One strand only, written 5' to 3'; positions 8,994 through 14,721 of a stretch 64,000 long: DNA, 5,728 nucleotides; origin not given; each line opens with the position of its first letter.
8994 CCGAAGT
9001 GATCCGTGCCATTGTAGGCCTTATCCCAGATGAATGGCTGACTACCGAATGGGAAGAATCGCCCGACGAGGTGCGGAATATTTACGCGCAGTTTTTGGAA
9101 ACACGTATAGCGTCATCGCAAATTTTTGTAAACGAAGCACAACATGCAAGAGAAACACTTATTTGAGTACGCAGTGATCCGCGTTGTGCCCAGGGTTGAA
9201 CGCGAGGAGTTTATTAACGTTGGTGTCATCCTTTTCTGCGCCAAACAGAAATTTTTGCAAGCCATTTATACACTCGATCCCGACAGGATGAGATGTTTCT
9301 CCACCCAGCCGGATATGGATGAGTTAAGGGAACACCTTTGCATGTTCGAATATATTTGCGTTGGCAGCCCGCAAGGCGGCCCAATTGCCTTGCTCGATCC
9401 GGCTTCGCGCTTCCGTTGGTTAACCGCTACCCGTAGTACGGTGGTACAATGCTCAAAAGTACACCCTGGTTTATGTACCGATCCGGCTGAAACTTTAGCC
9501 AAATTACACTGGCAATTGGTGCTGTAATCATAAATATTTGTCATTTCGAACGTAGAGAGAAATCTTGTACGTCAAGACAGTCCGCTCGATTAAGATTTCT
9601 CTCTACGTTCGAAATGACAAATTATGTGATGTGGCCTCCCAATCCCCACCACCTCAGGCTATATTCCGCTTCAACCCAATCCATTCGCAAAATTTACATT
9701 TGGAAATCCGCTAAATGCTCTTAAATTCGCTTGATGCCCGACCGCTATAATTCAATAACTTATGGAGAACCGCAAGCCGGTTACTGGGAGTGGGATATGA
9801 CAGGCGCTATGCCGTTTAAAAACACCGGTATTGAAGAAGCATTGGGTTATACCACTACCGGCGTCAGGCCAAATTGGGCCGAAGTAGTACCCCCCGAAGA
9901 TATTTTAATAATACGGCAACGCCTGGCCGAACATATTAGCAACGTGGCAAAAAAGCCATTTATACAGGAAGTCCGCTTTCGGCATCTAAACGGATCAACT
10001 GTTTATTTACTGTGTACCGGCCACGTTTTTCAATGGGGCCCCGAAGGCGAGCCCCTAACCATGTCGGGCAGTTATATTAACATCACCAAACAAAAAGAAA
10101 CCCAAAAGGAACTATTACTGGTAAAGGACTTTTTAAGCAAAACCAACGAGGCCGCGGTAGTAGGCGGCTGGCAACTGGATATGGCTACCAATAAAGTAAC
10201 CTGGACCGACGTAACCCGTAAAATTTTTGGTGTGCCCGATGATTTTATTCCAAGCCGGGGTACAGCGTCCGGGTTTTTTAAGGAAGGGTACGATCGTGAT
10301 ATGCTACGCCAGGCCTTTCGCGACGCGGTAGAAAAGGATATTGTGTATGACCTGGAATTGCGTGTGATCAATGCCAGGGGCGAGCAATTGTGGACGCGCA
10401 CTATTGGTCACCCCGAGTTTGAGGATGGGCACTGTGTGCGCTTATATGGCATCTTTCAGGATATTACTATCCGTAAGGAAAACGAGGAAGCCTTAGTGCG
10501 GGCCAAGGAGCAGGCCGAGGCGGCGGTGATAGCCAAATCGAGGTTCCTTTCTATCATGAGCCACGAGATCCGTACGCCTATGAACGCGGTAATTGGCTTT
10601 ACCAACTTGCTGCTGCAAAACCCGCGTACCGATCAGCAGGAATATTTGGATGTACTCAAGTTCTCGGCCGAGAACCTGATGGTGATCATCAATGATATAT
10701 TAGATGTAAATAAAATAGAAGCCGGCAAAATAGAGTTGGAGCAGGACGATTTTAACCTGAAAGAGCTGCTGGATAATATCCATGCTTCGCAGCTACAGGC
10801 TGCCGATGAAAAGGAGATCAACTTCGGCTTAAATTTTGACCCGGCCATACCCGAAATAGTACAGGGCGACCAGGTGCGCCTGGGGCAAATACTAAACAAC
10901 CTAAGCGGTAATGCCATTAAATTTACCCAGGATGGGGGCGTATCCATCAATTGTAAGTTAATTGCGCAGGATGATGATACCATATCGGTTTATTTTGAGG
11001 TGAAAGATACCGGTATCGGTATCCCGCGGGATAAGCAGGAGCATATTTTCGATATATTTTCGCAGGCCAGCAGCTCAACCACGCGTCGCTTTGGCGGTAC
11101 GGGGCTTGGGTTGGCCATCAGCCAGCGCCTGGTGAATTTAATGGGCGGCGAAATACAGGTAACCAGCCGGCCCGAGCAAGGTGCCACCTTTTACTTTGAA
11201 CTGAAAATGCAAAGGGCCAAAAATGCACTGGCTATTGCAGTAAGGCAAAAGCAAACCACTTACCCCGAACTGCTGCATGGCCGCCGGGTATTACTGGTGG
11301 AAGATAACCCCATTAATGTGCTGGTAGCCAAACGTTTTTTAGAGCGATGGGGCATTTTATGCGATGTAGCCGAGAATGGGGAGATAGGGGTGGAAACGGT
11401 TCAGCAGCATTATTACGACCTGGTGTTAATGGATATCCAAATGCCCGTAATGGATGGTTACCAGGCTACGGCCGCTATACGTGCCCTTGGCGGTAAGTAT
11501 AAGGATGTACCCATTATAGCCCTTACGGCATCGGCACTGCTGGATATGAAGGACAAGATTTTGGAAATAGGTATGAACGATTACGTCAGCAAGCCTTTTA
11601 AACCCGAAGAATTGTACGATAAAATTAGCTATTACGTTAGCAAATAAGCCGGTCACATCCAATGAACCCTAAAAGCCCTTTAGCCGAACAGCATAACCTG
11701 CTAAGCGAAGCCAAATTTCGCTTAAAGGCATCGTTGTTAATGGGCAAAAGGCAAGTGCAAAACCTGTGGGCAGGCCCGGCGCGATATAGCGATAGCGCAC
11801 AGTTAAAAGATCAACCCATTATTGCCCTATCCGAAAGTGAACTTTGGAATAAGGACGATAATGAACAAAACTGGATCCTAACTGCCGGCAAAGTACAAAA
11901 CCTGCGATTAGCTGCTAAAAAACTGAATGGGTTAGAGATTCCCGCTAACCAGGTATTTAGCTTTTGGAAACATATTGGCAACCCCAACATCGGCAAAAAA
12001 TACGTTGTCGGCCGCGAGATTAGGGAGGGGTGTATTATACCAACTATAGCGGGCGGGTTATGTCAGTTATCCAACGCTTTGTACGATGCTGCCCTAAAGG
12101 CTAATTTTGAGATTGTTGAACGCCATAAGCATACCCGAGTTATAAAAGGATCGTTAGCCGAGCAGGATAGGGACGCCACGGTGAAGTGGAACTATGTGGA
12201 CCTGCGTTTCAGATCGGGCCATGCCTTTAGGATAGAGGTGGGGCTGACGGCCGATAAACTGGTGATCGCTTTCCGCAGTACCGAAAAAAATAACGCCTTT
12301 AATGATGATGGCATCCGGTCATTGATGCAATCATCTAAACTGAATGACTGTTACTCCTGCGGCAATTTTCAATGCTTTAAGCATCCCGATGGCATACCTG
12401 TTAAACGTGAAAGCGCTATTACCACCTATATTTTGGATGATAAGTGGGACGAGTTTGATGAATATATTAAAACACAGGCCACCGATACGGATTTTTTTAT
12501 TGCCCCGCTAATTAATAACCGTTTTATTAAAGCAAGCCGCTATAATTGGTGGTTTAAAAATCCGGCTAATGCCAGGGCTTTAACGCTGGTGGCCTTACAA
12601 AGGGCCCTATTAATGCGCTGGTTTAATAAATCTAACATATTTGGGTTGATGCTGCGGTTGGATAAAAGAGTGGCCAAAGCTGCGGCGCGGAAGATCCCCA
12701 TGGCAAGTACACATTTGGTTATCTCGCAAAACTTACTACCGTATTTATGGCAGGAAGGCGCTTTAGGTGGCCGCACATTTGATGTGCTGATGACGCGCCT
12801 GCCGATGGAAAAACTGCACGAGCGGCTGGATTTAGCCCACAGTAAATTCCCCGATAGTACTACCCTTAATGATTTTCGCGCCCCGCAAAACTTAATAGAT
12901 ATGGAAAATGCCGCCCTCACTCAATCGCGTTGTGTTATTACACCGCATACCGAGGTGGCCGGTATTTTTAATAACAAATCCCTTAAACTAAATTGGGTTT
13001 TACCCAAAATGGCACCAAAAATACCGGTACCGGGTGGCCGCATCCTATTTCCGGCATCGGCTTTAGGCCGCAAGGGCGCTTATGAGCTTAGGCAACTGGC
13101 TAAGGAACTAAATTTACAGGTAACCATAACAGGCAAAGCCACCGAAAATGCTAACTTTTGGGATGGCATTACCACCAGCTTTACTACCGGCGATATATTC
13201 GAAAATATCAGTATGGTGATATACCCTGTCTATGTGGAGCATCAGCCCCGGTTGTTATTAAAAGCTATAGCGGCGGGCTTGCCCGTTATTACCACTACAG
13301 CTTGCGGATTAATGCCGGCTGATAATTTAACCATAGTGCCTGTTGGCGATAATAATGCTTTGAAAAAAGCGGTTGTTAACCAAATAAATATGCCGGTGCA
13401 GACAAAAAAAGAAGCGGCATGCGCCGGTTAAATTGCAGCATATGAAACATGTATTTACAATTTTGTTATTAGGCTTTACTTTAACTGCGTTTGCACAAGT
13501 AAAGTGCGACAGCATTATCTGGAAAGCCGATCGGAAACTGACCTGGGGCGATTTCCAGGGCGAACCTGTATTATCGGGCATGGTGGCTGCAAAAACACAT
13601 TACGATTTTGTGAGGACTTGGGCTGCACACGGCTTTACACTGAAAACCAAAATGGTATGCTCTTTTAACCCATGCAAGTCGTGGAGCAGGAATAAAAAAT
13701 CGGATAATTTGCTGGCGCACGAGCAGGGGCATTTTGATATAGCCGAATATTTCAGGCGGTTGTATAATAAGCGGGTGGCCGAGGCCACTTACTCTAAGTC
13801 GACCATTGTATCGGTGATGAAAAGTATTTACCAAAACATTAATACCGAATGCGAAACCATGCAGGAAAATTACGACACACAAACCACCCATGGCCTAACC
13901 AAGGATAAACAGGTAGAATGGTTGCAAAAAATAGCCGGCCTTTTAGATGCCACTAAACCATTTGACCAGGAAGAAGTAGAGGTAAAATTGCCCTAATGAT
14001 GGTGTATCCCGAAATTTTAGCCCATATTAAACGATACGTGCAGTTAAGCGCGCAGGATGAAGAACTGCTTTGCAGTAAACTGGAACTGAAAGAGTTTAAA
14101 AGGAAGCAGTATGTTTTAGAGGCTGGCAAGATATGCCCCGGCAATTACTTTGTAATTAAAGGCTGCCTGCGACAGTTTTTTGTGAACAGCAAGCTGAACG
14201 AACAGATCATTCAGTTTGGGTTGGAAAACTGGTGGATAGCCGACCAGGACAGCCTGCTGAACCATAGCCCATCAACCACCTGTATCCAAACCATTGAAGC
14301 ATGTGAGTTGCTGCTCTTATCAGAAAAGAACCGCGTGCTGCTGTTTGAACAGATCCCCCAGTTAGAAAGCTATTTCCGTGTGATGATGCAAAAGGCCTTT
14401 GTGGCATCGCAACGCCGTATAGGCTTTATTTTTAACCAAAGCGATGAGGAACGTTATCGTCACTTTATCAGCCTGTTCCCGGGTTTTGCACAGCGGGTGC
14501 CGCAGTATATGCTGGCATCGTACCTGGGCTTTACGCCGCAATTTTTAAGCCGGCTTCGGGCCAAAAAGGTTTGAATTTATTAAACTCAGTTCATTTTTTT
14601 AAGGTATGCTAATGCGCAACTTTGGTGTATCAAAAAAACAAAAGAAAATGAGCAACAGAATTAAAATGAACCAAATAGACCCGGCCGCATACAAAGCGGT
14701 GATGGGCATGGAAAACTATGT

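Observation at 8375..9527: HipA-like kinase + DUF3037: candidate uncharacterised two-gene kinase module (toxin-antitoxin or anti-phage)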

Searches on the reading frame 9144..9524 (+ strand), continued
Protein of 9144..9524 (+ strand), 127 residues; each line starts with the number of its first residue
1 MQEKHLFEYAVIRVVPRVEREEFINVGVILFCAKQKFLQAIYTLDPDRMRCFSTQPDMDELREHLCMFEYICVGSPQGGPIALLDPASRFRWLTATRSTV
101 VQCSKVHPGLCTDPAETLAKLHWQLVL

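Call 90: fold_search(model_id=the predicted structure, library=viral)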
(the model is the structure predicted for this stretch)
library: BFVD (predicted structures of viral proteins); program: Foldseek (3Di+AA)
matches with E <= 10: 595; with E <= 0.001: 2
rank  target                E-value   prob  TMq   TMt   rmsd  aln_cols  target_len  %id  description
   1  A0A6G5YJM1            2.3e-04  1.00  0.61  0.44   4.9       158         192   15  (no name in the UniProt tables at hand)
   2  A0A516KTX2            7.4e-04  1.00  0.59  0.32   4.6       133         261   15  (no name in the UniProt tables at hand)
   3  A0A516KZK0            1.8e-03  1.00  0.56  0.29   5.0       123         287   12  (no name in the UniProt tables at hand)
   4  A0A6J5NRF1            5.7e-03  1.00  0.58  0.59   4.6       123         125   13  Uncharacterized protein [uncultured Caudovirales phage]
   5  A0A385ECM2            1.9e-02  0.84  0.41  0.44   6.6       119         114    9  Uncharacterized protein [Caulobacter phage CcrPW]
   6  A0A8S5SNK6            5.0e-02  0.21  0.21  0.25  12.9       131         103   16  Uncharacterized protein [Podoviridae sp. ctIKM86]
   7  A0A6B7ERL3            1.2e-01  0.44  0.35  0.30   9.4       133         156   13  (no name in the UniProt tables at hand)
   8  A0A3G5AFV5            2.2e-01  0.15  0.22  0.08   8.1        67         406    9  Uncharacterized protein [Solivirus sp.]
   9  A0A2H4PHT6            2.8e-01  0.10  0.18  0.21   6.2        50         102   20  (no name in the UniProt tables at hand)
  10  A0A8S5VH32            3.0e-01  0.09  0.25  0.26  13.9       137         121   12  Uncharacterized protein [Myoviridae sp. ctkfK18]
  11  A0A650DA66            3.2e-01  0.28  0.24  0.26   5.8        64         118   11  (no name in the UniProt tables at hand)
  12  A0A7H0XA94            3.9e-01  0.35  0.25  0.32   3.6        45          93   11  (no name in the UniProt tables at hand)
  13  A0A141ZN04            3.9e-01  0.06  0.18  0.20  16.7       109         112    6  (no name in the UniProt tables at hand)
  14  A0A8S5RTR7            4.1e-01  0.08  0.18  0.22  10.9        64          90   16  Uncharacterized protein [Inoviridae sp. ctS4A1]
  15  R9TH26                4.1e-01  0.06  0.18  0.24  13.2        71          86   17  (no name in the UniProt tables at hand)
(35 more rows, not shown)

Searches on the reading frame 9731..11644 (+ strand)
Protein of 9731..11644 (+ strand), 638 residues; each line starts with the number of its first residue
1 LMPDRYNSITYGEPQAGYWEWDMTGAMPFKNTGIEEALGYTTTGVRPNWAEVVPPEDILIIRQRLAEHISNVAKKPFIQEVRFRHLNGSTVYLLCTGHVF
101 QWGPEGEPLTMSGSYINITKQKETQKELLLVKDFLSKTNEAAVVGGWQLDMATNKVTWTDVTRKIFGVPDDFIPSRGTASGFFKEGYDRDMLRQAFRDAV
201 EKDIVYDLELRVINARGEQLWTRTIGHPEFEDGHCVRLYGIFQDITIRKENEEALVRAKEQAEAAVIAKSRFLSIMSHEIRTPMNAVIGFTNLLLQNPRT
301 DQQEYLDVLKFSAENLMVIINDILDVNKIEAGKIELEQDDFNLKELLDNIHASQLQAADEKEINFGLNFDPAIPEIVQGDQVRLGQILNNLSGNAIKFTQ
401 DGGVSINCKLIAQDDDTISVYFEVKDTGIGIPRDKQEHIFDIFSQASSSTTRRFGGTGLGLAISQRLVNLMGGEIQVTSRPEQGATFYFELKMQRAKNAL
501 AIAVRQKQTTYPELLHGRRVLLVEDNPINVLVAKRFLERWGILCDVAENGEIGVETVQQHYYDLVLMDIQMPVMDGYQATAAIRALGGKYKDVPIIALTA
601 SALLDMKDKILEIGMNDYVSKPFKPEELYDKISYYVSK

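Call 24: search_protein_families(library=pfam, proteins=[window:9731-11644:+], max_evalue=0.001)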
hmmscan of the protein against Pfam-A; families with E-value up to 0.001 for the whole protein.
window:9731-11644:+ (638 aa): 6 families
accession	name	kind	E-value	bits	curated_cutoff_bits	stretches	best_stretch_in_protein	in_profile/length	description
PF02518.31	HATPase_c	-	1.9e-30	106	26.4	1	379-494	1-110/111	Histidine kinase-, DNA gyrase B-, and HSP90-like ATPase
PF00072.30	Response_reg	-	4.6e-28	98.1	30.2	1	520-632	1-110/111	Response regulator receiver domain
PF08447.18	PAS_3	-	3.2e-20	72.6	25.6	2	31-113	5-87/89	PAS fold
PF00512.31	HisKA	-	7.7e-18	64.7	26.9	1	268-332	1-66/66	His Kinase A (phospho-acceptor) domain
PF13426.13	PAS_9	-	2.7e-06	28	27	0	31-119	17-102/103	PAS domain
PF08448.16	PAS_4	-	6.1e-05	23.7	23.1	0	182-249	43-109/110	PAS fold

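Call 84: search_protein_families(library=padloc, proteins=[window:9731-11644:+], max_evalue=0.00001)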
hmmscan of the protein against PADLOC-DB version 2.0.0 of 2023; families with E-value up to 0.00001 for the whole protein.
window:9731-11644:+ (638 aa): 0 families

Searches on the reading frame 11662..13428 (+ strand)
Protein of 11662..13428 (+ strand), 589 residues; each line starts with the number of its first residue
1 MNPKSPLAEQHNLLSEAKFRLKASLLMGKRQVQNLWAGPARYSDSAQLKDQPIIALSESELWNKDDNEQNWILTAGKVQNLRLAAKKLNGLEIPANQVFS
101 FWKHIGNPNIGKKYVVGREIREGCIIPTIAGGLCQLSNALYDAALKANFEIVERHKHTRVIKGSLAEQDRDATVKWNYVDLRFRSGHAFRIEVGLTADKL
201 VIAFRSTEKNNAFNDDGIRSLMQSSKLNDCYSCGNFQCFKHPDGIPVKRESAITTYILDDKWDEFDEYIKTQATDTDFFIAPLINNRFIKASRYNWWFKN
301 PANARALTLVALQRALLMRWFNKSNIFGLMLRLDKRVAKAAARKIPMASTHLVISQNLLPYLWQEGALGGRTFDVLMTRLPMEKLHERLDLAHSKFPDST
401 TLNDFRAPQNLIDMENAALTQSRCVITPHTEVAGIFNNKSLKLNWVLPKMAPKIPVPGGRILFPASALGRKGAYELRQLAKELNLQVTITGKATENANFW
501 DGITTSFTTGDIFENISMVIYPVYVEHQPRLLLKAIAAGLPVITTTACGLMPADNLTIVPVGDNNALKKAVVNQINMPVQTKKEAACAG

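Call 24: search_protein_families(library=pfam, proteins=[window:11662-13428:+], max_evalue=0.001)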
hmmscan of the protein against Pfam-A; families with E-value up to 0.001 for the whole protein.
window:11662-13428:+ (589 aa): 3 families
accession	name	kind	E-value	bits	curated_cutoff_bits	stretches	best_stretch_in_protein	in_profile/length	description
PF04294.18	VanW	-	5.5e-31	107.2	27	1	77-201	2-126/130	VanW like protein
PF13692.12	Glyco_trans_1_4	-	1.8e-06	28.7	27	1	476-573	49-138/142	Glycosyl transferases group 1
PF00534.26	Glycos_transf_1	-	0.00088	19.3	26.4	0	511-551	88-128/172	Glycosyl transferases group 1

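Call 84: search_protein_families(library=padloc, proteins=[window:11662-13428:+], max_evalue=0.00001)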
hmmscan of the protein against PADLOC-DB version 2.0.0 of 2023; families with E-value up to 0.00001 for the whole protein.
window:11662-13428:+ (589 aa): 0 families

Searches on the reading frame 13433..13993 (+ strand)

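Call 24: search_protein_families(library=pfam, proteins=[window:13433-13993:+], max_evalue=0.001)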
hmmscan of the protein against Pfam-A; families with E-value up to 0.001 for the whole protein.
window:13433-13993:+ (187 aa): 1 family
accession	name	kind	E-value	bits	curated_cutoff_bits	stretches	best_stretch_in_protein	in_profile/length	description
PF06037.17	DUF922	-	6.3e-09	36.5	27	1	84-154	83-153/153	Bacterial protein of unknown function (DUF922)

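Call 84: search_protein_families(library=padloc, proteins=[window:13433-13993:+], max_evalue=0.00001)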
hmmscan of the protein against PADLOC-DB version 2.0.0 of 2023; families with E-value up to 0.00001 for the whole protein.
window:13433-13993:+ (187 aa): 0 families

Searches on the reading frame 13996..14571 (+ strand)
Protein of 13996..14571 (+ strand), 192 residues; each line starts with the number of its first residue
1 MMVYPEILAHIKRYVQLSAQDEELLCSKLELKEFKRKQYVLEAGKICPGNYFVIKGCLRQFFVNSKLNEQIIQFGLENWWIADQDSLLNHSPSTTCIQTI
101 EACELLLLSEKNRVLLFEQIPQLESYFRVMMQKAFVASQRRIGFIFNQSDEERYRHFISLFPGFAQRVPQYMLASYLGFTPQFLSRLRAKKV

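Call 24: search_protein_families(library=pfam, proteins=[window:13996-14571:+], max_evalue=0.001)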
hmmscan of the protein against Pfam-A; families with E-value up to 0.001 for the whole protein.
window:13996-14571:+ (192 aa): 1 family
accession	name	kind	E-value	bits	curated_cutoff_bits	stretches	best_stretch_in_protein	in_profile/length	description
PF00027.35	cNMP_binding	-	7.9e-07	29.4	27.5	1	32-111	2-80/89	Cyclic nucleotide-binding domain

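Call 84: search_protein_families(library=padloc, proteins=[window:13996-14571:+], max_evalue=0.00001)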
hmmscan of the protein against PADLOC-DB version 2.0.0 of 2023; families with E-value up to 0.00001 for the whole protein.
window:13996-14571:+ (192 aa): 0 families
